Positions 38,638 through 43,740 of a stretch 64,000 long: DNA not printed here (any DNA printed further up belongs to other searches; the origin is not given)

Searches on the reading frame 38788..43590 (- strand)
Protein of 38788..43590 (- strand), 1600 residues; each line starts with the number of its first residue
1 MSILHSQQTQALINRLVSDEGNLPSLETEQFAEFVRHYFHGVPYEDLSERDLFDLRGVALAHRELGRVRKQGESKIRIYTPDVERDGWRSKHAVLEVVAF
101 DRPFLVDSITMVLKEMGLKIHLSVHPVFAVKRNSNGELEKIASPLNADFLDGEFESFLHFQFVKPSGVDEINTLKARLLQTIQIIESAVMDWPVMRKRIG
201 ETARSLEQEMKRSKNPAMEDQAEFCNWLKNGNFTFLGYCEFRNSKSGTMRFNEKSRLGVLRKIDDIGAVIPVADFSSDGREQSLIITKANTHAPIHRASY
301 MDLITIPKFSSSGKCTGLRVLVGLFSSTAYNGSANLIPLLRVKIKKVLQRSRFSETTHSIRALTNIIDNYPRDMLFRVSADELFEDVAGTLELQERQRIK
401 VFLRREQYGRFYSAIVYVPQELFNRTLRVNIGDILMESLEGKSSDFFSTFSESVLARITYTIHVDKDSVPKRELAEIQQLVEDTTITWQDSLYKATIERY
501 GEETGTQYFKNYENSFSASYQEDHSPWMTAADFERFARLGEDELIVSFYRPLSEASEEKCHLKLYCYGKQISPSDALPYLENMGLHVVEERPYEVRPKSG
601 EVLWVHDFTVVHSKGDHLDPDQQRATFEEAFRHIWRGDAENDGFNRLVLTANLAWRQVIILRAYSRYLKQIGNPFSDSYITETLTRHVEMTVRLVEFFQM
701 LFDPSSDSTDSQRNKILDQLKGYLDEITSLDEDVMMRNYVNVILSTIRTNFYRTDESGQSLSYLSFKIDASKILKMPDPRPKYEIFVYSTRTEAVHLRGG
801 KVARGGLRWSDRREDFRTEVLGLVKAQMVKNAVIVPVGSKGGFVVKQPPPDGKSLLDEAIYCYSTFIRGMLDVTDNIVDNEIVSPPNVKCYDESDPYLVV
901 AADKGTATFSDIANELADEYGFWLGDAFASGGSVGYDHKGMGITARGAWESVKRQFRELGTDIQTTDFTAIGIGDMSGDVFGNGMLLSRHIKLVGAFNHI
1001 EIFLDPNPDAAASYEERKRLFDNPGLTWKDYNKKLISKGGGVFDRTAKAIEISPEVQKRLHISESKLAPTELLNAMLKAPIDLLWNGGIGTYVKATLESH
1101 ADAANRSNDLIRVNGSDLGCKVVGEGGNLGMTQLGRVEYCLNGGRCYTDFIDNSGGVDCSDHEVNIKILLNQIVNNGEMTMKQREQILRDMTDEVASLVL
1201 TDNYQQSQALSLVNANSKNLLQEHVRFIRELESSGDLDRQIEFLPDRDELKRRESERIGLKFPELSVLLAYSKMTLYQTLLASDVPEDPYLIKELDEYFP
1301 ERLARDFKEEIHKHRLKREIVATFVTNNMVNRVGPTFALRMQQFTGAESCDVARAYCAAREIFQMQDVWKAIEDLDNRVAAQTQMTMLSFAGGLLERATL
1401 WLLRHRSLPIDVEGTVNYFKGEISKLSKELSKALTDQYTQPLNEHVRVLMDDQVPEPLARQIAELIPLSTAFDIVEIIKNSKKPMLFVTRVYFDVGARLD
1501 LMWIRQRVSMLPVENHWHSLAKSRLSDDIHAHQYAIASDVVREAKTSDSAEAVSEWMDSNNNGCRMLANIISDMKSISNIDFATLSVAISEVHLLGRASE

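Call 33: search_protein_families(library=padloc, proteins=[window:38788-43590:-], max_evalue=0.00001)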
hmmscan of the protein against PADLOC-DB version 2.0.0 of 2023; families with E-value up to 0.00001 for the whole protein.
window:38788-43590:- (1600 aa): 0 families

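Call 57: search_protein_families(library=pfam, proteins=[window:38788-43590:-], max_evalue=0.00001)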
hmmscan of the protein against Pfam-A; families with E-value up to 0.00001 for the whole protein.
window:38788-43590:- (1600 aa): 8 families
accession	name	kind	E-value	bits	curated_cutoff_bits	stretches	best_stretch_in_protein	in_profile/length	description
PF05088.18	Bac_GDH_CD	-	3.5e-258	857.5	22.8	1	720-1212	2-496/497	Bacterial NAD-glutamate dehydrogenase, catalytic domain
PF21074.2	GDH_C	-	2.1e-113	379.4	26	1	1259-1592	3-337/339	Glutamate dehydrogenase, C-terminal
PF21075.3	GDH_ACT1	-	5.7e-40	136.9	23.7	1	34-178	1-144/144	Glutamate dehydrogenase, ACT1 domain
PF21078.2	GDH_HM3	-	1.3e-27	96.1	24.6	1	639-704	1-66/66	Glutamate dehydrogenase, helical motif 3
PF21077.3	GDH_ACT3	-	5.5e-24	84.1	22.2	1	544-622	2-79/80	Glutamate dehydrogenase, ACT3 domain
PF21076.3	GDH_ACT2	-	5.1e-23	81.9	22.8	1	400-489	1-90/90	Glutamate dehydrogenase, ACT2 domain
PF21073.2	GDH_HM1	-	3.8e-18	65.6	21.2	1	337-396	1-60/60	Glutamate dehydrogenase, helical motif 1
PF21079.2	GDH_HM2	-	3.1e-10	40.3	21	1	497-539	3-45/45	Glutamate dehydrogenase, helical motif 2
